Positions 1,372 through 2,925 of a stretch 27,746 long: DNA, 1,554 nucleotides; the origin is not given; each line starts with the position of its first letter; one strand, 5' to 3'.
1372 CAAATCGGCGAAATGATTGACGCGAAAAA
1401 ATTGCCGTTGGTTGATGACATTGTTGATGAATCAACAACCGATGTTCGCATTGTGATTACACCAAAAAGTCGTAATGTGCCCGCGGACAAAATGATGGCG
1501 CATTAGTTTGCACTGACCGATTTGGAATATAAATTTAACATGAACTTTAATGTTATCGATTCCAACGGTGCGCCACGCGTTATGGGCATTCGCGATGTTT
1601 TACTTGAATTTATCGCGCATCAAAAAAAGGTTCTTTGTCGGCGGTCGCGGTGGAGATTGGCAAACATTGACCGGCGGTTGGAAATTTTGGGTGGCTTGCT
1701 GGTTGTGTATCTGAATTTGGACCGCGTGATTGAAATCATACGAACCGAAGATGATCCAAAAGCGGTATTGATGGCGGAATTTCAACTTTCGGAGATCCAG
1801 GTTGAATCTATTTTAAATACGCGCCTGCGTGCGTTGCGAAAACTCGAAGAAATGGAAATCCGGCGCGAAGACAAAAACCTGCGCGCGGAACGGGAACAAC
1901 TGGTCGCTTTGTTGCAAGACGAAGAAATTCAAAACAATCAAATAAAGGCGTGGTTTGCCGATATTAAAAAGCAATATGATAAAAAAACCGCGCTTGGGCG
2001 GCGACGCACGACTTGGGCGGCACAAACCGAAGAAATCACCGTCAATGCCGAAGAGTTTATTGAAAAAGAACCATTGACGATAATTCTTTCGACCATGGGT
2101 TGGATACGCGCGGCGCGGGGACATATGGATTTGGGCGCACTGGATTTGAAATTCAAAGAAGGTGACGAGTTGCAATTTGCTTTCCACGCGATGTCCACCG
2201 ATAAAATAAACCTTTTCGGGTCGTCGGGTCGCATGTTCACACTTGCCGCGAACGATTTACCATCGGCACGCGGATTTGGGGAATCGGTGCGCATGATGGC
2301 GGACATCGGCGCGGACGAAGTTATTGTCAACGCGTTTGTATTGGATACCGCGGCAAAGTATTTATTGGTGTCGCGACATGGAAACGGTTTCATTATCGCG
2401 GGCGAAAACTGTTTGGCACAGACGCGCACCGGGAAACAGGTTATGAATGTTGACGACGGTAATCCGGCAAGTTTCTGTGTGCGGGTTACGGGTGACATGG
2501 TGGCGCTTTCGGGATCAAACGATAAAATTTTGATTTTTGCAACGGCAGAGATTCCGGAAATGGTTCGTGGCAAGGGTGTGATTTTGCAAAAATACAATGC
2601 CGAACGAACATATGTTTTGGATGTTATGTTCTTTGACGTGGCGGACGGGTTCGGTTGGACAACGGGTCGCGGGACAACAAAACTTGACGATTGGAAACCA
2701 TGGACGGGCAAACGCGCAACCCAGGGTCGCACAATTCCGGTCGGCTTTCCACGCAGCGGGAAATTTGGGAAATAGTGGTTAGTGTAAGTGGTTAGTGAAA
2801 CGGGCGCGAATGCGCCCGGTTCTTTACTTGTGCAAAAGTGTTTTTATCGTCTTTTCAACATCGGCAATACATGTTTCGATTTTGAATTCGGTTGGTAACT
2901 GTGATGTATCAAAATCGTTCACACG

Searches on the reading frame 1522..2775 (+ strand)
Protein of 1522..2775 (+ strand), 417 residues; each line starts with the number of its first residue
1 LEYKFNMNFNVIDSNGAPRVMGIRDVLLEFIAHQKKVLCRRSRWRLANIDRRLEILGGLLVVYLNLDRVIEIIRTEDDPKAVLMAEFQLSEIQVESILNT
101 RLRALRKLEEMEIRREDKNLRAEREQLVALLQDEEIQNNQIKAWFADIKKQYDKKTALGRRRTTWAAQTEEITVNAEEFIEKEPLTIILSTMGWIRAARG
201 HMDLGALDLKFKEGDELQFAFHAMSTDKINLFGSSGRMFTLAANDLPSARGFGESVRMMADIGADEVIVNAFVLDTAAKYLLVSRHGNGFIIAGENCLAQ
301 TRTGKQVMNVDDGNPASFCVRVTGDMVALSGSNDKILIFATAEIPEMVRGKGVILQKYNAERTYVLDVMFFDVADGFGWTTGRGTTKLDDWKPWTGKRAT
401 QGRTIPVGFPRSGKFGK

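Call 7: search_protein_families(library=ncbifam, proteins=[window:1522-2775:+], max_evalue=0.01)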
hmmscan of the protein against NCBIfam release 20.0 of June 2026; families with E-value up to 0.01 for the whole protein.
window:1522-2775:+ (417 aa): 7 families
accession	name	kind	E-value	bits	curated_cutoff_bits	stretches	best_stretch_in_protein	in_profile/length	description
NF004044.1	PRK05561.1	subfamily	1.3e-106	358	654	1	1-414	317-736/738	DNA topoisomerase (ATP-hydrolyzing)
TIGR01062.1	parC_Gneg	equivalog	2.3e-102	343.4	628.9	1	2-414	318-733/735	DNA topoisomerase IV subunit A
NF004043.1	PRK05560.1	equivalog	3.6e-40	137.7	902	1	2-358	320-685/798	DNA gyrase subunit A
TIGR01063.1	gyrA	equivalog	6.2e-40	136.9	877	1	2-360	319-687/800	DNA topoisomerase (ATP-hydrolyzing) subunit A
TIGR01061.1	parC_Gpos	equivalog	2.7e-38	131.9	813.25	1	3-357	320-681/737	DNA topoisomerase IV subunit A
NF010586.0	PRK13979.1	equivalog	9.3e-29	99.9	1475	1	3-257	337-594/957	DNA topoisomerase IV subunit A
NF038098.1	GyrA_w_intein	exception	7.4e-22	77.1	1850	1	5-266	749-1014/1232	intein-containing DNA gyrase subunit A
